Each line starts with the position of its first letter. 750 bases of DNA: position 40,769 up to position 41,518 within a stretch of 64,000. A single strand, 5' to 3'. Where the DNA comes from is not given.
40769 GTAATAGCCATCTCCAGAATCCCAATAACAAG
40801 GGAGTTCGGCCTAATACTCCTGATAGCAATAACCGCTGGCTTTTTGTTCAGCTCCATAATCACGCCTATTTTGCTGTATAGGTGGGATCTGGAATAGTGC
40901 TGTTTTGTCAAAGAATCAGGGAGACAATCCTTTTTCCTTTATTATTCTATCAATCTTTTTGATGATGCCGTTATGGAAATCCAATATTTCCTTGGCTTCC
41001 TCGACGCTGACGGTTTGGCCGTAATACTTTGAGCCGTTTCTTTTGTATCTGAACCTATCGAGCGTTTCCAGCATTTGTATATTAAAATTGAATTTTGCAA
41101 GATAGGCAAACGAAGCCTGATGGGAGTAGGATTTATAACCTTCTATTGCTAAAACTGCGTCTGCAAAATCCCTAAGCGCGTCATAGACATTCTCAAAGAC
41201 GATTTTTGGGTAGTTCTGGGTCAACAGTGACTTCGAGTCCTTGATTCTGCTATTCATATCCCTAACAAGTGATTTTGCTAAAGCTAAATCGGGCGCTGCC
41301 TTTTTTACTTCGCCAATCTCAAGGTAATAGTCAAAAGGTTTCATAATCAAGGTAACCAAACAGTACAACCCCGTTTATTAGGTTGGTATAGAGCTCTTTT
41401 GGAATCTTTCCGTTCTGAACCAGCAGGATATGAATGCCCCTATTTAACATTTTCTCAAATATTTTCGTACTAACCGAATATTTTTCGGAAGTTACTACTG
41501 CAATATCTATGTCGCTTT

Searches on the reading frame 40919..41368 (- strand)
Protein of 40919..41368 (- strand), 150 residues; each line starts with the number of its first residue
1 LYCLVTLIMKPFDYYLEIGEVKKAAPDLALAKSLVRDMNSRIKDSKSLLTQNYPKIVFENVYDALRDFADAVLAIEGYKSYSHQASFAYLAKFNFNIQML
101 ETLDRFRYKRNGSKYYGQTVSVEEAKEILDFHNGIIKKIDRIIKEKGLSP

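Call 9: search_protein_families(library=pfam, proteins=[window:40919-41368:-], max_evalue=1)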
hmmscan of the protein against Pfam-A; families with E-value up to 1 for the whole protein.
window:40919-41368:- (150 aa): 2 families
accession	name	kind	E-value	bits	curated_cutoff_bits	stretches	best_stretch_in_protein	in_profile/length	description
PF06575.17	DUF1132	-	0.023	15.5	25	1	108-133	6-30/101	Protein of unknown function (DUF1132)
PF08946.15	Osmo_CC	-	0.27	12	24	0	122-142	3-24/46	Osmosensory transporter coiled coil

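Call 10: search_protein_families(library=ncbifam, proteins=[window:40919-41368:-], max_evalue=1)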
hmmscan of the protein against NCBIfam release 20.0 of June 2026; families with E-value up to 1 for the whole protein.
window:40919-41368:- (150 aa): 1 family
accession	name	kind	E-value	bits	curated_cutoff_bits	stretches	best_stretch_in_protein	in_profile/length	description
NF007906.0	PRK10617.1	equivalog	0.032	14.1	349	1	17-140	79-191/200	cytochrome c-type protein NapC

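Call 11: search_solved_structures(query=window:40919-41368:-, max_evalue=10)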
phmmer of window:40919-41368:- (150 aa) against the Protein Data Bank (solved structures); distinct sequences matched with E-value up to 10: 0.

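Call 29: find_homologous_proteins(query=window:40919-41344:-)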
Query window:40919-41344:- (142 aa): 131 proteins with E <= 0.001 among 153 candidates; the best 120 are listed.
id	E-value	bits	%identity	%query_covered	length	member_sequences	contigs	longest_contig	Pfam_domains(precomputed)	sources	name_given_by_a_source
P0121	3.0e-86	304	100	100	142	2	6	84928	-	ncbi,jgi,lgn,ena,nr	ncbi:MAG TPA: hypothetical protein VJI46_04075 [Candidatus Nanoarchaeia archaeon]|nr:hypothetical pr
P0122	2.1e-70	253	83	99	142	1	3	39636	-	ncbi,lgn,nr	ncbi:hypothetical protein HY638_05510 [Candidatus Woesearchaeota archaeon]|nr:hypothetical protein [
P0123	1.3e-52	195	66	99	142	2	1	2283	-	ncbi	-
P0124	1.5e-52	195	68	99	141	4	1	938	-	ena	-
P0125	2.6e-51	191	65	99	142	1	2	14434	-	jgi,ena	-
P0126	9.1e-51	189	64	99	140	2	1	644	-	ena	-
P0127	9.3e-51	189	66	99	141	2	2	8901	-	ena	-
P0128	4.2e-50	187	65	99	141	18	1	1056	-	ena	-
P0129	1.1e-49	186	63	99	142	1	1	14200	-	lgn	-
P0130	3.5e-49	184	62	99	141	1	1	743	-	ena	-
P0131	6.0e-49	184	66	88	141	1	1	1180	-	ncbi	-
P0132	7.5e-49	183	63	97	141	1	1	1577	-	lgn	-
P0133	9.0e-49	183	64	97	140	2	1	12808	-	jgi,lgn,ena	-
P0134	4.8e-47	177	60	99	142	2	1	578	-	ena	-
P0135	7.3e-47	177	59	99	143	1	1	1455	-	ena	-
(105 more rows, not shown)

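Call 35: predict_structure(alignment_id=A3)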
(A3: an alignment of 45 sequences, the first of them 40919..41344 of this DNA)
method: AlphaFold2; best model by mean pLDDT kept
length: 142 residues; sequences in the alignment: 45
mean_pLDDT: 97.5   pTM: 0.91
mean pLDDT of the five models: 97.5, 96.6, 96.6, 96.5, 95.9
residues with pLDDT >= 90: 139; 70-90: 3; 50-70: 0; < 50: 0
segments of 3 or more residues with pLDDT < 50: none
pLDDT, mean of each block of 10 residues (from residue 1): 96 97 99 97 97 99 98 96 98 98 97 99 98 98 81
secondary structure, 60 per line:
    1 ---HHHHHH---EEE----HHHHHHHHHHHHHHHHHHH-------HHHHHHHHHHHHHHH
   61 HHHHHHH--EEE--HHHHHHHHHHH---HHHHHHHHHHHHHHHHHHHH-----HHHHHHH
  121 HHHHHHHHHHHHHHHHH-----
elements in order: H4-9 E13-15 H20-38 H46-67 E70-72 H75-85 H89-108 H114-137

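Call 37: fold_search(model_id=the predicted structure, library=pdb)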
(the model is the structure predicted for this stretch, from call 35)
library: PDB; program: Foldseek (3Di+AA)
matches with E <= 10: 142; with E <= 0.001: 0
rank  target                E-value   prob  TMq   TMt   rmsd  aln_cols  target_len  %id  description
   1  2hsb                  6.8e-03  1.00  0.69  0.77   2.3       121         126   19  Crystal structure of a hepn domain containing protein (af_0298) from archaeoglobus fulgidus at 1.95 A resolution (released 2006-08-15)
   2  5yep_C                2.5e-02  0.99  0.41  0.43   5.9       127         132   18  Crystal structure of SO_3166-SO_3165 from Shewanella oneidensis (released 2018-03-28)
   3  6m6u_H                4.6e-02  1.00  0.51  0.54   5.1       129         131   17  Crystal structure the toxin-antitoxin MntA-HpeT mutant-D39ED41E (released 2020-09-30)
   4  6m6u_G                4.6e-02  0.99  0.45  0.49   7.3       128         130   20  Crystal structure the toxin-antitoxin MntA-HpeT mutant-D39ED41E (released 2020-09-30)
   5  3o10_A                5.9e-02  1.00  0.65  0.67   3.8       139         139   14  Crystal structure of the HEPN domain from human sacsin (released 2011-03-30)
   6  7bxo_F                7.7e-02  0.99  0.47  0.51   6.4       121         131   20  Crystal structure of the toxin-antitoxin with AMP-PNP (released 2020-09-30)
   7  7ae6_A                7.7e-02  0.99  0.49  0.47   5.8       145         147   13  Crystal structure of di-AMPylated HEPN(R102A) toxin (released 2020-12-30)
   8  5yep_B                1.0e-01  0.72  0.31  0.32   7.8       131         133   15  Crystal structure of SO_3166-SO_3165 from Shewanella oneidensis (released 2018-03-28)
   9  7ae6_B                1.3e-01  0.98  0.51  0.51   5.0       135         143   10  Crystal structure of di-AMPylated HEPN(R102A) toxin (released 2020-12-30)
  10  7ae8_C                1.4e-01  0.99  0.54  0.54   4.5       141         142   11  Crystal structure of HEPN(R102A) toxin (released 2020-12-30)
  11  6m6w_B                1.4e-01  0.95  0.41  0.44   8.5       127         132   19  Crystal structure the toxin-antitoxin MntA-HpeT mutant-Y104A (released 2020-09-30)
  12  6m6w_H                1.8e-01  0.93  0.42  0.45   8.4       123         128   15  Crystal structure the toxin-antitoxin MntA-HpeT mutant-Y104A (released 2020-09-30)
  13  3o10_D                1.9e-01  1.00  0.66  0.68   3.5       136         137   14  Crystal structure of the HEPN domain from human sacsin (released 2011-03-30)
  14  1ufb_A                2.3e-01  1.00  0.62  0.68   2.9       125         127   11  Crystal structure of TT1696 from Thermus thermophilus HB8 (released 2003-11-28)
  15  3o10_C                3.1e-01  0.99  0.58  0.60   4.8       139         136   16  Crystal structure of the HEPN domain from human sacsin (released 2011-03-30)
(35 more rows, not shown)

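Call 38: search_solved_structures(query=A3, max_evalue=10, show_alignments=4)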
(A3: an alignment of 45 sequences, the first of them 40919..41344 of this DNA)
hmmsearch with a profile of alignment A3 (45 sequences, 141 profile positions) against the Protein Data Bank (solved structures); distinct sequences matched with E-value up to 10: 0.

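Call 71: search_protein_families(library=padloc, proteins=[window:40919-41344:-], max_evalue=0.01)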
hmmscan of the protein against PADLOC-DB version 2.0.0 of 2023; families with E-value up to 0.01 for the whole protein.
window:40919-41344:- (142 aa): 8 families
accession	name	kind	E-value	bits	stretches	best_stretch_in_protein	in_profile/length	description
PDLC04379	PDC-M05B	-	4.3e-09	34.5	1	9-138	8-140/147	-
PDLC04375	PDC-M05B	-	1.3e-07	29.9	1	9-118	19-132/151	-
PDLC04373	PDC-M05B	-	3.4e-07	28.4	1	4-133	6-135/141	-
PDLC04377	PDC-M05B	-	4.2e-06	24.8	1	45-136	42-139/149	-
PDLC04378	PDC-M05B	-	6.3e-06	24.5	1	15-134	20-142/153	-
PDLC04374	PDC-M05B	-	7.9e-05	20.9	1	49-137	46-140/146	-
PDLC04376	PDC-M05B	-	0.00014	20.1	1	32-136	11-119/121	-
PDLC04380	PDC-M05B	-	0.0044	15.3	1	13-75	23-82/114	-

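Call 79: search_protein_representatives(alignment_id=A3)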
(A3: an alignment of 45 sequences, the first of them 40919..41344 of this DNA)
Query: 45 sequences, 141 profile positions. Proteins with E-value up to 0.001 (for the whole library): 914; up to 1e-10: 400; up to 1e-30: 25. The best 150 are listed.
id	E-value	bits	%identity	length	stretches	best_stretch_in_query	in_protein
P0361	1.1e-50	187.6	-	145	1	1-138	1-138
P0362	4.5e-47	175.9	-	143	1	1-138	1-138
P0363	2.2e-45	170.4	-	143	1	1-137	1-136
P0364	5.5e-43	162.6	-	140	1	1-138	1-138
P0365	2.4e-42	160.6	-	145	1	1-138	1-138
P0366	1.6e-41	157.9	-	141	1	1-140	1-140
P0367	1.0e-40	155.3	-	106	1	40-138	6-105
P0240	1.1e-38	148.7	-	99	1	1-99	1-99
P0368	2.1e-37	144.6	-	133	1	1-131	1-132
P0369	4.5e-37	143.5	-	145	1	1-137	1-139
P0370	2.6e-36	141.0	-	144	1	1-138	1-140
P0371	6.6e-35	136.5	-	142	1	1-139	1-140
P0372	1.2e-34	135.6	-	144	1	1-137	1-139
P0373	1.9e-34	134.9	-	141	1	2-137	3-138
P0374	3.1e-34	134.3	-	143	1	1-138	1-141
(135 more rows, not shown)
